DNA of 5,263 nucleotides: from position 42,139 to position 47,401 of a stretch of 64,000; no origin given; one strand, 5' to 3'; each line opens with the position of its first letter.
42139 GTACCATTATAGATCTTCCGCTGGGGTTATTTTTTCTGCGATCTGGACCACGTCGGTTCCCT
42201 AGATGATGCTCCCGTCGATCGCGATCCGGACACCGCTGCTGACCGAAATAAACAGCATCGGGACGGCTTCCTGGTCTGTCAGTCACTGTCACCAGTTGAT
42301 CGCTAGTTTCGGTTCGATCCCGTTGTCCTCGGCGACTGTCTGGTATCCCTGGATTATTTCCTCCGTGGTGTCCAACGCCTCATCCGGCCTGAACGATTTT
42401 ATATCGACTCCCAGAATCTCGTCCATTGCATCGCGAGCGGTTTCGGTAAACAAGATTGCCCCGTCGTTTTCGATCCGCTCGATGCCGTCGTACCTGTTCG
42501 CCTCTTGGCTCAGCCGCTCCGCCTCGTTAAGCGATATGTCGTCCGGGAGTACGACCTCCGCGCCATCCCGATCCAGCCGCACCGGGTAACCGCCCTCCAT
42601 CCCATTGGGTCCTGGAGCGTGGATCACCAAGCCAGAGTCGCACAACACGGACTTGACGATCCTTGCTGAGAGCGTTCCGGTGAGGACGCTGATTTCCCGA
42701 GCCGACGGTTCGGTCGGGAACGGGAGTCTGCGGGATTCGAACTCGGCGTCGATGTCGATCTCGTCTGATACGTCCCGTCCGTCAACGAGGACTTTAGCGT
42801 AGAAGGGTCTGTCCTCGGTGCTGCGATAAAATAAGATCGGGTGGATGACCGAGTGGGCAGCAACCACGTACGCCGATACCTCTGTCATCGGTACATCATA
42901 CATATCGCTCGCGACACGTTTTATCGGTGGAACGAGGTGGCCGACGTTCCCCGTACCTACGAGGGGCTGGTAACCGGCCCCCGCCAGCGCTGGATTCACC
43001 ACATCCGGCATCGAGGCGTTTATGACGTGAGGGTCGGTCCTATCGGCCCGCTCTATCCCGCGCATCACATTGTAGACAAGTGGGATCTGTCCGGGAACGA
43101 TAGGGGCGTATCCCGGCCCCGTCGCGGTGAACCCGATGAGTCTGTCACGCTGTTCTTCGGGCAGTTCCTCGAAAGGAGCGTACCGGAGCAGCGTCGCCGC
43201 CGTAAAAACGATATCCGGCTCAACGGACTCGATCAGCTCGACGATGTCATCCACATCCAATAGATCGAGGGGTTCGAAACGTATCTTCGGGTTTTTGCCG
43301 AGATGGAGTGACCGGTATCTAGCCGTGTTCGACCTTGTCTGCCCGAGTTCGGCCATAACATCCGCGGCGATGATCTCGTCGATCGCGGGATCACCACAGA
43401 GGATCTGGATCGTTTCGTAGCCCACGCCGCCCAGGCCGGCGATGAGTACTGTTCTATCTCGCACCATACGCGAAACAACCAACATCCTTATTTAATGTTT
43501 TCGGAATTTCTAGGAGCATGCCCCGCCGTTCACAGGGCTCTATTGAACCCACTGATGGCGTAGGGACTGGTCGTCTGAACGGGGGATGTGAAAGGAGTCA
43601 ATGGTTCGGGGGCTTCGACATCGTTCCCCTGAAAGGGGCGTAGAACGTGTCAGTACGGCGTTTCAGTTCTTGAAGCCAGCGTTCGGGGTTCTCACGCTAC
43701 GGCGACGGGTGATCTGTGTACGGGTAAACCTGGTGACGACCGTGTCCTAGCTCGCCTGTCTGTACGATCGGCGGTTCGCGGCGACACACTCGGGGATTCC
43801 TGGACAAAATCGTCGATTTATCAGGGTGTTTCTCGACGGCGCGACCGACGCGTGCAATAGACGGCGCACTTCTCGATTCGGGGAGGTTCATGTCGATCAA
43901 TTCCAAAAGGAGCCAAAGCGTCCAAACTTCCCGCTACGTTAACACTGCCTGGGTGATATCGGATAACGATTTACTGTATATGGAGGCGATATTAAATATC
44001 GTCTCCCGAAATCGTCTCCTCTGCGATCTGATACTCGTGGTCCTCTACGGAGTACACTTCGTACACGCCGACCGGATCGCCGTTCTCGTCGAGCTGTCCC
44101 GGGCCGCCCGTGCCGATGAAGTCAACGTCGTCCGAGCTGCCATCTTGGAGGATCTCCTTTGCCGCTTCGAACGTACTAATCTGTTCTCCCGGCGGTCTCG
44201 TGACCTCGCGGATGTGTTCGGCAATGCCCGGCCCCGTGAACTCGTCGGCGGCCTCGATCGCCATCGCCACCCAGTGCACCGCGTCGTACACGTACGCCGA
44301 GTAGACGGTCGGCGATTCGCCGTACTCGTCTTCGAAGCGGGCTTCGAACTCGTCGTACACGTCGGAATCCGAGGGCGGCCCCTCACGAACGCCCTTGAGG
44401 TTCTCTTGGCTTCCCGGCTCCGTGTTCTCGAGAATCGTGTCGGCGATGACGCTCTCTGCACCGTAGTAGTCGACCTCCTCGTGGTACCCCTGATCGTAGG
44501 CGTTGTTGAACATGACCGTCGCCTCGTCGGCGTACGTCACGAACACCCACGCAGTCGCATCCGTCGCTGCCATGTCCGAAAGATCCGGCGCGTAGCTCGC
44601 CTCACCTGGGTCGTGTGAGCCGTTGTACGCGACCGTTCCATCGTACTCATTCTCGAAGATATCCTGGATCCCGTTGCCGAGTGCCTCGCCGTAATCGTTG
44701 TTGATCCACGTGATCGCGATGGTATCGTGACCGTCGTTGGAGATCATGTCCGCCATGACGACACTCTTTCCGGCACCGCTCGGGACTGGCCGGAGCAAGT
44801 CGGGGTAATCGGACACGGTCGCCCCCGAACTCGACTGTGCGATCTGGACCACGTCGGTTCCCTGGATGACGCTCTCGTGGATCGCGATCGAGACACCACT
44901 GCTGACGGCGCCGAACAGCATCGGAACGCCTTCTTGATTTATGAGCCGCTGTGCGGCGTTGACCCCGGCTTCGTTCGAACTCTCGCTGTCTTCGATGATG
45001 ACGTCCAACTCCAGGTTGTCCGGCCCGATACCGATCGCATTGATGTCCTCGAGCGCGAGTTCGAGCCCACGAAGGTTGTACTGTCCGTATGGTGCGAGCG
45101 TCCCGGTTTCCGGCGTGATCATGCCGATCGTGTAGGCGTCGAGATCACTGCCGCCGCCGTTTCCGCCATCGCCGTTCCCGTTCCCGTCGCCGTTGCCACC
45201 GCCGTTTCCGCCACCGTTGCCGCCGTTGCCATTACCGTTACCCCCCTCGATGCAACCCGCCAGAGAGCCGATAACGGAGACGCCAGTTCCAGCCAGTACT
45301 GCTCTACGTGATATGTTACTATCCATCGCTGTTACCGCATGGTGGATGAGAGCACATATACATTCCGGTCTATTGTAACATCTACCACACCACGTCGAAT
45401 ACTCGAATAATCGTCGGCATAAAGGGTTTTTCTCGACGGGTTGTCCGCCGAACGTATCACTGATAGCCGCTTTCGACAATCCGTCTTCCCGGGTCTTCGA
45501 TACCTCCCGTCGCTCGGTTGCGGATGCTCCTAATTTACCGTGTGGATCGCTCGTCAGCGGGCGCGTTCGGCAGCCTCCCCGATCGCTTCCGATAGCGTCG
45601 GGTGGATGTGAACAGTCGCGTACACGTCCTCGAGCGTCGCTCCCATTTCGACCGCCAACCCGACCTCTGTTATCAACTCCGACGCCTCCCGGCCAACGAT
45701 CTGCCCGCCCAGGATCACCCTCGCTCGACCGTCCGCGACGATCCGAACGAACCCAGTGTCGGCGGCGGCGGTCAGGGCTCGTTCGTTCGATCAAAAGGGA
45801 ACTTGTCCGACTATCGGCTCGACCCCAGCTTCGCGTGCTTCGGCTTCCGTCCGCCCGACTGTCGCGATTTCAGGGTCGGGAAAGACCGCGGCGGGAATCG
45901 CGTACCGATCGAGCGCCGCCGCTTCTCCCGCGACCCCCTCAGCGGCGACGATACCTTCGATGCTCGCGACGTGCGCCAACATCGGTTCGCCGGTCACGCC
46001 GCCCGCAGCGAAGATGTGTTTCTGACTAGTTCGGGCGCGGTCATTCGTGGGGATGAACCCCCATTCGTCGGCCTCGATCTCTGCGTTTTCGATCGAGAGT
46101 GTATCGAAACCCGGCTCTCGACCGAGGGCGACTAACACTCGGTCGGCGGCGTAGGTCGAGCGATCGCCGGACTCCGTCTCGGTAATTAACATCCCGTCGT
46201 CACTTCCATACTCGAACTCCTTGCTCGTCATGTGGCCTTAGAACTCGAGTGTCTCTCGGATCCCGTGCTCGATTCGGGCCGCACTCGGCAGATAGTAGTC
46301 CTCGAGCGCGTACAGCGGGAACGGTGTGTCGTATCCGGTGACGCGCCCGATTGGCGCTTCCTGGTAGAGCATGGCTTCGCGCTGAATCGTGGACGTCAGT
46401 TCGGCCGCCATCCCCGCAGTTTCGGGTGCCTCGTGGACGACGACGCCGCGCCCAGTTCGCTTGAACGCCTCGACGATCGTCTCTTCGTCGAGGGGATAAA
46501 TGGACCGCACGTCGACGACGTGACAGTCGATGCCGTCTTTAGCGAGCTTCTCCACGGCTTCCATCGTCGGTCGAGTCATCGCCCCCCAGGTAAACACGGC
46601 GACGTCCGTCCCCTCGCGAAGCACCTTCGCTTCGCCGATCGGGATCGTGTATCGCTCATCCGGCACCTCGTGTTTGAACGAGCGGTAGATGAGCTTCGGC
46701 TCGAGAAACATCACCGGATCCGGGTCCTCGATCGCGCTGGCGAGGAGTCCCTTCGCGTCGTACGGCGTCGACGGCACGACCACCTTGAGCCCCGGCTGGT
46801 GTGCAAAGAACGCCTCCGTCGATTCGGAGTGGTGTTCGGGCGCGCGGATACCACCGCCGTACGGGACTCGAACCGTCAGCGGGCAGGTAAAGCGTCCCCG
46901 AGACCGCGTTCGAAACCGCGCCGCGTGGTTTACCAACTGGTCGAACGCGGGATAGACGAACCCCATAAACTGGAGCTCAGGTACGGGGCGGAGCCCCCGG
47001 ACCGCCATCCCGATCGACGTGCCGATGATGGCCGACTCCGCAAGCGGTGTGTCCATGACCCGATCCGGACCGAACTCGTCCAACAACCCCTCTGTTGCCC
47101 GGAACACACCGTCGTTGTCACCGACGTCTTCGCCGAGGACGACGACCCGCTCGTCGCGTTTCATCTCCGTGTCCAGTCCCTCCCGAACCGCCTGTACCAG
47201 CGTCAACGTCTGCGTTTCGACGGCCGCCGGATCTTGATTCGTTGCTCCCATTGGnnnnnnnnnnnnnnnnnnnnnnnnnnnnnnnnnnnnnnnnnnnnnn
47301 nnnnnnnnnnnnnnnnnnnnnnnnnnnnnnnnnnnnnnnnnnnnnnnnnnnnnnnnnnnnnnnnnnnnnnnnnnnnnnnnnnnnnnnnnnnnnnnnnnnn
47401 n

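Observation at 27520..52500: ~25-kb IclR-associated catabolic island for an unidentified N-containing substrate (best candidate for an undescribed system)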

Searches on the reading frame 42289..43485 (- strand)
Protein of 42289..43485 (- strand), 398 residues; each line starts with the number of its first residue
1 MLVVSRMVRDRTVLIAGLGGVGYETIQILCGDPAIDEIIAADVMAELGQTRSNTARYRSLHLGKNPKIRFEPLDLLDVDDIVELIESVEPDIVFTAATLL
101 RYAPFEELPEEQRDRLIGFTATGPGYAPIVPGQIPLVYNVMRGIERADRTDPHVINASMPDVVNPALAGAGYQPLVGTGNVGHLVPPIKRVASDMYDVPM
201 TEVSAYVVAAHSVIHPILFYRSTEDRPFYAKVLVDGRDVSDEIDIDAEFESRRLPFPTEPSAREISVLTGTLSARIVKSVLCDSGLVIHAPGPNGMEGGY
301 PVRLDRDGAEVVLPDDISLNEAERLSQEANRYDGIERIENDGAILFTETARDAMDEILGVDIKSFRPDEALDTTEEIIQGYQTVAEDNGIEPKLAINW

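Call 3: search_protein_families(library=pfam, proteins=[window:42289-43485:-])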
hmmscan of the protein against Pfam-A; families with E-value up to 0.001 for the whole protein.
window:42289-43485:- (398 aa): 0 families

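Call 5: search_protein_families(library=ncbifam, proteins=[window:42289-43485:-], max_evalue=0.00001)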
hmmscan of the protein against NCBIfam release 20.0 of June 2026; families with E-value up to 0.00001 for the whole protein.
window:42289-43485:- (398 aa): 0 families

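Call 40: search_protein_families(library=pfam, proteins=[window:42289-43485:-], max_evalue=0.1)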
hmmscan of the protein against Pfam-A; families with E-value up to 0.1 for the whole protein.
window:42289-43485:- (398 aa): 1 family
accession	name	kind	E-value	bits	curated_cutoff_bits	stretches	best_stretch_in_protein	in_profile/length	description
PF01370.27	Epimerase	-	0.099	12.5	20.9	0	58-98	41-73/240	NAD dependent epimerase/dehydratase family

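Call 62: search_solved_structures(query=window:42289-43485:-, max_evalue=1)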
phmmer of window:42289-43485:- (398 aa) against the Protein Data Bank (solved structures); distinct sequences matched with E-value up to 1: 1.
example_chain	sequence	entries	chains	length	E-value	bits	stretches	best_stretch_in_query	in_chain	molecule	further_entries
2z1m_A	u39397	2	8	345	0.12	15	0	54-98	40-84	GDP-D-mannose dehydratase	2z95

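Call 89: find_homologous_proteins(query=window:42289-43485:-, max_evalue=0.001)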
Query window:42289-43485:- (398 aa): 28 proteins with E <= 0.001 among 8000 candidates.
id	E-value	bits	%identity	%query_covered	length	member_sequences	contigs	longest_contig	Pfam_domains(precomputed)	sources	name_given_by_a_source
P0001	1.5e-246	836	100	95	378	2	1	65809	-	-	-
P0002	2.4e-194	664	74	98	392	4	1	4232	-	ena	-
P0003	4.7e-191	653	73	98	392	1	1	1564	-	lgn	-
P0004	6.2e-190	650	72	98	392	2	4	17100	-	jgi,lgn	jgi:hypothetical protein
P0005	1.2e-188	645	71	98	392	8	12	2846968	-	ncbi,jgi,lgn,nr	ncbi:hypothetical protein HALDL1_05420 [Halobacterium sp. DL1]|jgi:hypothetical protein|nr:hypotheti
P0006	9.6e-182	623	69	98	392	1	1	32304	-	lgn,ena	-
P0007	2.1e-178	612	68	98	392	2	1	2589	-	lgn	-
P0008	2.3e-164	566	64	98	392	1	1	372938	-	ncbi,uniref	ncbi:hypothetical protein [Halobacterium yunchengense]|uniref:hypothetical protein n=1 Tax=Halobacte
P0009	3.1e-163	562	63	98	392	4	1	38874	-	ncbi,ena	-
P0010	7.6e-157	541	60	98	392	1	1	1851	-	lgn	-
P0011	9.3e-150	517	57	98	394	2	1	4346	-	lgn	-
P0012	3.0e-149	516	59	97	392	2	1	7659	-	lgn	-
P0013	3.2e-132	460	54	97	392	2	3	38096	-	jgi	-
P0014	3.2e-129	450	73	69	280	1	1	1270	-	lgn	-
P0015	3.1e-128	447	51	98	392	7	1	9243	-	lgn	-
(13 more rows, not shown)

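Call 91: search_solved_structures(query=A4, max_evalue=1)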
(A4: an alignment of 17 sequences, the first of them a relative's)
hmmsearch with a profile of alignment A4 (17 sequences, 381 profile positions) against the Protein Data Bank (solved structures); distinct sequences matched with E-value up to 1: 32.
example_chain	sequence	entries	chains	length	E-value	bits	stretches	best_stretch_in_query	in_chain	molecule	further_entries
4rl6_A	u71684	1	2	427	0.00013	24.3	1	5-91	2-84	Saccharopine dehydrogenase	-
8deb_A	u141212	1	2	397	0.0015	20.7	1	6-91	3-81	Carboxyspermidine dehydrogenase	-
1lld_A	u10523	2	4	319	0.0022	20.2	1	174-274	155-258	L-LACTATE DEHYDROGENASE | L-LACTATE DEHYDROGENASE (T- AND R- STATE TETRAMER COMPLEX)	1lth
4ina_A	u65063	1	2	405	0.0034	19.6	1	5-91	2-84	saccharopine dehydrogenase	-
8h4z_A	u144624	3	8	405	0.011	17.8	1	1-91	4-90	Saccharopine dehydrogenase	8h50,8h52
2jcx_A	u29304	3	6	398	0.046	15.8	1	6-91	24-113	1-DEOXY-D-XYLULOSE 5-PHOSPHATE REDUCTOISOMERASE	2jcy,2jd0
3zhx_A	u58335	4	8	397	0.053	15.6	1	6-91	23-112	1-DEOXY-D-XYLULOSE 5-PHOSPHATE REDUCTOISOMERASE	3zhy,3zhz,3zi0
2jcv_A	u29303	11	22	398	0.053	15.6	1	6-91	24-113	1-DEOXY-D-XYLULOSE 5-PHOSPHATE REDUCTOISOMERASE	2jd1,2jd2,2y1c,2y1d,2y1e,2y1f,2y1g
4rcv_A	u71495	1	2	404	0.055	15.6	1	6-91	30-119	1-deoxy-D-xylulose 5-phosphate reductoisomerase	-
4oof_A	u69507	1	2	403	0.055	15.6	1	6-91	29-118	1-deoxy-D-xylulose 5-phosphate reductoisomerase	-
4ooe_A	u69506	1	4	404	0.055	15.5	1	6-91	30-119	1-deoxy-D-xylulose 5-phosphate reductoisomerase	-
8ctr_A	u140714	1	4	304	0.11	14.6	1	68-120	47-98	dTDP-4-dehydrorhamnose reductase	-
2c82_A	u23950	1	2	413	0.11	14.6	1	6-91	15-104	1-DEOXY-D-XYLULOSE 5-PHOSPHATE REDUCTOISOMERASE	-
3slk_A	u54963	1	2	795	0.15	14.1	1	6-110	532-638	Polyketide synthase extender module 2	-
3nep_X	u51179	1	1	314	0.2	13.7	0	6-45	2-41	Malate dehydrogenase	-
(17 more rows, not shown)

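Call 100: predict_structure(alignment_id=A4)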
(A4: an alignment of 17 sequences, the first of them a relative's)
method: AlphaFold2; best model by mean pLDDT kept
length: 378 residues; sequences in the alignment: 17
mean_pLDDT: 93.4   pTM: 0.92
mean pLDDT of the five models: 93.4, 92.9, 92.7, 92.6, 92.5
residues with pLDDT >= 90: 323; 70-90: 50; 50-70: 5; < 50: 0
segments of 3 or more residues with pLDDT < 50: none
pLDDT, mean of each block of 10 residues (from residue 1): 86 93 92 94 94 96 96 93 91 90 87 97 95 94 97 94 94 97 96 86 89 97 93 88 90 95 95 97 95 97 95 95 97 96 97 96 95 75
secondary structure, 60 per line:
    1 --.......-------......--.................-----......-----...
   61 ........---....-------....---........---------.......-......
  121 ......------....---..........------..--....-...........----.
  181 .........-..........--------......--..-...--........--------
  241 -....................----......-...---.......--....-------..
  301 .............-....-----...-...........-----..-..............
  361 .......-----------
elements in order: H3-9 E17-22 H25-41 E47-52 H58-68 E72-75 H83-86 H90-97 H107-113 H115-126 E133-136 H140-149 H160-163 H165-175 E183-189 H191-200 E209-214 H225-232 H242-261 E266-271 E279-285 E288-291 H299-313 E315-318 E324-326 H328-338 H347-367

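Call 103: fold_search(model_id=the predicted structure, library=pdb)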
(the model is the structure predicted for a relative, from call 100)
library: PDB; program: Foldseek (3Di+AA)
matches with E <= 10: 1396; with E <= 0.001: 310
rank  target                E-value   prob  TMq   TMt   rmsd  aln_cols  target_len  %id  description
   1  4bgu_A                8.7e-10  1.00  0.56  0.68   4.8       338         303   20  1.50 A resolution structure of the malate dehydrogenase from Haloferax volcanii (released 2014-04-16)
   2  4ros                  2.6e-09  1.00  0.54  0.63   5.8       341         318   17  Crystal structure of Methylobacterium extorquens malate dehydrogenase complexed with oxaloacetate and adenosine-5-diphos (released 2014-12-17)
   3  1t2e                  2.9e-09  1.00  0.55  0.64   5.6       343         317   14  Plasmodium falciparum lactate dehydrogenase S245A, A327P mutant complexed with NADH and oxamate (released 2004-05-11)
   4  1gv0_B                3.1e-09  1.00  0.53  0.66   5.3       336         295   17  Structural Basis for Thermophilic Protein Stability: Structures of Thermophilic and Mesophilic Malate Dehydrogenases (released 2002-02-15)
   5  9end_A                3.1e-09  1.00  0.53  0.64   5.0       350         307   14  Crystal structure of Methanopyrus kandleri malate dehydrogenase mutant 3 (released 2024-07-10)
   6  3zh2_D                3.6e-09  1.00  0.54  0.64   5.6       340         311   16  Structure of Plasmodium falciparum lactate dehydrogenase in complex with a DNA aptamer (released 2013-09-25)
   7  4b7u_D                3.6e-09  1.00  0.51  0.62   6.3       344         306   16  PLASMODIUM FALCIPARUM L-LACTATE DEHYDROGENASE COMPLEXED WITH BICINE (released 2012-10-10)
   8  1guz_B                4.3e-09  1.00  0.51  0.64   5.9       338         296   16  Structural Basis for Thermophilic Protein Stability: Structures of Thermophilic and Mesophilic Malate Dehydrogenases (released 2002-02-21)
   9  4plw_A                5.3e-09  1.00  0.54  0.63   5.7       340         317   16  Crystal structure of ancestral apicomplexan malate dehydrogenase with lactate. (released 2014-07-02)
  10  1guz_D                5.6e-09  1.00  0.50  0.63   5.7       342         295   15  Structural Basis for Thermophilic Protein Stability: Structures of Thermophilic and Mesophilic Malate Dehydrogenases (released 2002-02-21)
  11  6jml_D                5.6e-09  1.00  0.51  0.61   5.4       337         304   16  Re-refined structure of R-state L-lactate dehydrogenase fromLactobacillus casei (released 2020-05-06)
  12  1oc4_A                6.3e-09  1.00  0.56  0.66   5.2       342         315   14  Lactate dehydrogenase from Plasmodium berghei (released 2003-09-18)
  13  6h9s_B                6.7e-09  1.00  0.52  0.66   5.6       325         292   14  Crystal dimeric structure of Petrotoga mobilis lactate dehydrogenase with NADH (released 2018-08-22)
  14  4plw_D                7.0e-09  1.00  0.53  0.62   5.9       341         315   16  Crystal structure of ancestral apicomplexan malate dehydrogenase with lactate. (released 2014-07-02)
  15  2x8l                  7.4e-09  1.00  0.54  0.64   5.4       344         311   15  Plasmodium falciparum lactate dehydrogenase apo structure (released 2010-03-23)
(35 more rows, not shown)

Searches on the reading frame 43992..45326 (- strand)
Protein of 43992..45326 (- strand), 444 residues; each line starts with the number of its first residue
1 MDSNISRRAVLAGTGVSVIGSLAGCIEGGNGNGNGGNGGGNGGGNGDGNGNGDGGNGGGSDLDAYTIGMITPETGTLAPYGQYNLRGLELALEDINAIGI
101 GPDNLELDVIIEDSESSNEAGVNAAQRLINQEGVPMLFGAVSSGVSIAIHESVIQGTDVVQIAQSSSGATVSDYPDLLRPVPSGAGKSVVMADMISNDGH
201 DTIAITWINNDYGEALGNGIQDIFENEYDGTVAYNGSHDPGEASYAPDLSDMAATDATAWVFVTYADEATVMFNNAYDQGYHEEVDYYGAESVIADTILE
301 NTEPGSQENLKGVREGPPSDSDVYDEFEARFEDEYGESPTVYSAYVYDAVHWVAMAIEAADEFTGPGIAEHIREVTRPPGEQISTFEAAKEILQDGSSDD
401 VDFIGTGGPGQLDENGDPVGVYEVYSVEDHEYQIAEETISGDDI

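Call 61: search_solved_structures(query=window:43992-45326:-, max_evalue=0.00001)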
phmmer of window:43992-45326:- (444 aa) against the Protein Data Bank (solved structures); distinct sequences matched with E-value up to 0.00001: 8.
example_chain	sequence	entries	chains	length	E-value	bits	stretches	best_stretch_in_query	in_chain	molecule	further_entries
4gnr_A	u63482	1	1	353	2.4e-15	60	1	65-361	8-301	ABC transporter substrate-binding protein-branched chain amino acid transport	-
4mlc_A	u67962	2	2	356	1.4e-14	57.5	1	85-375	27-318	Extracellular ligand-binding receptor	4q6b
3hut_A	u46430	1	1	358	3e-11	46.5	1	66-371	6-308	putative branched-chain amino acid ABC transporter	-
4n0q_A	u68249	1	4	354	1.1e-10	44.6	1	65-282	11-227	Leu/Ile/Val-binding protein homolog 3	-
3td9_A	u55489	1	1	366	1.9e-10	43.8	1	66-375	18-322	Branched chain amino acid ABC transporter, periplasmic amino acid-binding protein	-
3ipc_A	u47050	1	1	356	1.4e-07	34.4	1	68-379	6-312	ABC transporter, substrate binding protein (Amino acid)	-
3ip5_A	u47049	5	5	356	1.5e-07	34.3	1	68-379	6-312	ABC transporter, substrate binding protein (Amino acid)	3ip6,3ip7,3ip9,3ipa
8hic_A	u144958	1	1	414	4e-06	29.6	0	58-144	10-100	Putative urea ABC transporter, substrate binding protein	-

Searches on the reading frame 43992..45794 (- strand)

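Call 3: search_protein_families(library=pfam, proteins=[window:43992-45794:-])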
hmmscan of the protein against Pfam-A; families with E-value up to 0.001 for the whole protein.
window:43992-45794:- (600 aa): 3 families
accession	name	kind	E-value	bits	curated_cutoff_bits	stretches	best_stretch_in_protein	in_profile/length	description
PF13458.12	Peripla_BP_6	-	3.5e-36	126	31.7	1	221-532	2-312/343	Periplasmic binding protein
PF01094.35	ANF_receptor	-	2.7e-31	109.3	25.4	1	244-584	6-351/353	Receptor family ligand binding region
PF13433.12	Peripla_BP_5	-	8.5e-07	28.8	27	1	222-299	2-78/363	Periplasmic binding protein domain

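Call 5: search_protein_families(library=ncbifam, proteins=[window:43992-45794:-], max_evalue=0.00001)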
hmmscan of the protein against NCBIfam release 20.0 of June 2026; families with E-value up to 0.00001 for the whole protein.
window:43992-45794:- (600 aa): 1 family
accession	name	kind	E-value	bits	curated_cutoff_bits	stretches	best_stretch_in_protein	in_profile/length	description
NF011933.0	PRK15404.1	subfamily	1.3e-13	50.7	477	1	221-530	27-332/370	high-affinity branched-chain amino acid ABC transporter substrate-binding protein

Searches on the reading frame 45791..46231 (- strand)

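Call 3: search_protein_families(library=pfam, proteins=[window:45791-46231:-])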
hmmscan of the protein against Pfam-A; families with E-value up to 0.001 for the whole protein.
window:45791-46231:- (146 aa): 2 families
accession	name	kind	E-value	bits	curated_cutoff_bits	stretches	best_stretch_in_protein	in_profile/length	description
PF07992.20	Pyr_redox_2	-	2.4e-15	57.2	26.1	1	16-93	216-291/291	Pyridine nucleotide-disulphide oxidoreductase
PF02852.28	Pyr_redox_dim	-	1.6e-06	28.7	25.3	1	112-146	1-35/110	Pyridine nucleotide-disulphide oxidoreductase, dimerisation domain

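Call 5: search_protein_families(library=ncbifam, proteins=[window:45791-46231:-], max_evalue=0.00001)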
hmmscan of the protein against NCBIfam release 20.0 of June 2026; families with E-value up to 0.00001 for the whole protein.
window:45791-46231:- (146 aa): 28 families (the best 25 are shown)
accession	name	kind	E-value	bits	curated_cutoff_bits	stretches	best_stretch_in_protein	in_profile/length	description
TIGR01350.1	lipoamide_DH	equivalog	1.9e-35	122.5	408.8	1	12-146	241-376/461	dihydrolipoyl dehydrogenase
TIGR02053.1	MerA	equivalog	1e-31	110.4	454.45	1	7-138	235-367/465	mercury(II) reductase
NF004946.0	PRK06292.2-4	subfamily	8.7e-27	94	634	1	16-144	262-391/487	dihydrolipoyl dehydrogenase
NF004947.0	PRK06292.2-5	equivalog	1.4e-26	93.4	592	1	15-143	245-376/474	dihydrolipoyl dehydrogenase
NF010311.1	PRK13748.1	subfamily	1.2e-25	90.4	600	1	12-138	339-462/560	mercury(II) reductase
NF003585.0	PRK05249.1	equivalog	3.4e-24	85.3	465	1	14-146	249-379/464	Si-specific NAD(P)(+) transhydrogenase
NF004776.0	PRK06116.1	equivalog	3.2e-23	82.4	480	1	11-136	238-363/450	glutathione-disulfide reductase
NF005884.0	PRK07846.1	equivalog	1.7e-22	79.7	501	1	19-139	243-365/454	mycothione reductase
TIGR03452.1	mycothione_red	equivalog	4.1e-21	75.4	635.65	1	20-138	245-365/452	mycothione reductase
TIGR01424.1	gluta_reduc_2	equivalog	2.3e-20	72.6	606.05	1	11-136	237-360/446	glutathione-disulfide reductase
NF004939.0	PRK06292.1-1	equivalog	9.5e-20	70.7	435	1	11-145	242-379/476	dihydrolipoyl dehydrogenase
NF004943.0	PRK06292.2-1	equivalog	1.7e-19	69.9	432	1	16-142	246-373/456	dihydrolipoyl dehydrogenase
NF005883.0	PRK07845.1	equivalog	3.5e-19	69.1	479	1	23-138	257-373/466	NAD(P)H-quinone dehydrogenase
NF004945.0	PRK06292.2-3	equivalog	2e-18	66.6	494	1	14-138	242-365/457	dihydrolipoyl dehydrogenase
NF041853.1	hythiocyan_redase_MerA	equivalog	2.2e-18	66.4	650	1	16-141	235-358/440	hypothiocyanous acid reductase MerA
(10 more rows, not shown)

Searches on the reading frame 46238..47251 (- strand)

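Call 4: search_protein_families(library=pfam, proteins=[window:46238-47251:-])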
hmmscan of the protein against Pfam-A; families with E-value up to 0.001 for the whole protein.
window:46238-47251:- (337 aa): 3 families
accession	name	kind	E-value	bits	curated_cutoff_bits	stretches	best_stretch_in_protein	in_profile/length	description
PF02779.29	Transket_pyr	-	8.7e-47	159.4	27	1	16-190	3-173/174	Transketolase, pyrimidine binding domain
PF02780.25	Transketolase_C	-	6.5e-37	126.6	25.9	1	206-327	1-124/124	Transketolase, C-terminal domain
PF17147.9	PFOR_II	-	0.00029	21.6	27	1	216-296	2-81/102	Pyruvate:ferredoxin oxidoreductase core domain II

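Call 6: search_protein_families(library=ncbifam, proteins=[window:46238-47251:-], max_evalue=0.00001)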
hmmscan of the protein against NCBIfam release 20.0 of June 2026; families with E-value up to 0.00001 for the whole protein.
window:46238-47251:- (337 aa): 10 families
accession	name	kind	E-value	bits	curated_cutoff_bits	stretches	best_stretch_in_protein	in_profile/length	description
NF006667.0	PRK09212.1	subfamily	1.1e-92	310.4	321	1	15-334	3-322/327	pyruvate dehydrogenase complex E1 component subunit beta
NF008854.0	PRK11892.1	equivalog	5.9e-90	302.1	454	1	6-332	132-459/464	pyruvate dehydrogenase complex E1 component subunit beta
NF004559.0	PRK05899.2-5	equivalog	5.8e-21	74.4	488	1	21-293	323-582/627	transketolase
TIGR00204.1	dxs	equivalog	4.9e-20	71.6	465.95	1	23-292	317-572/616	1-deoxy-D-xylulose-5-phosphate synthase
NF008968.0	PRK12315.1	subfamily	4.4e-13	48.4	510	1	10-271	273-518/582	1-deoxy-D-xylulose-5-phosphate synthase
NF004556.0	PRK05899.2-2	equivalog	3.4e-12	45.4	575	1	198-296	503-600/639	transketolase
NF003933.0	PRK05444.2-2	equivalog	3.6e-12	45.6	395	1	61-291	333-559/606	1-deoxy-D-xylulose-5-phosphate synthase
TIGR03710.1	OAFO_sf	subfamily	1.6e-07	30.3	482.75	1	213-288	462-535/561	2-oxoacid:acceptor oxidoreductase subunit alpha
NF041170.1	Oxoac_fdxalpha_Archa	equivalog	2.9e-07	29.2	800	1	195-288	505-593/636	2-oxoacid:ferredoxin oxidoreductase subunit alpha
NF006412.0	PRK08659.1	equivalog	2.1e-06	27.2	411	1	210-292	270-350/378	2-oxoacid:acceptor oxidoreductase subunit alpha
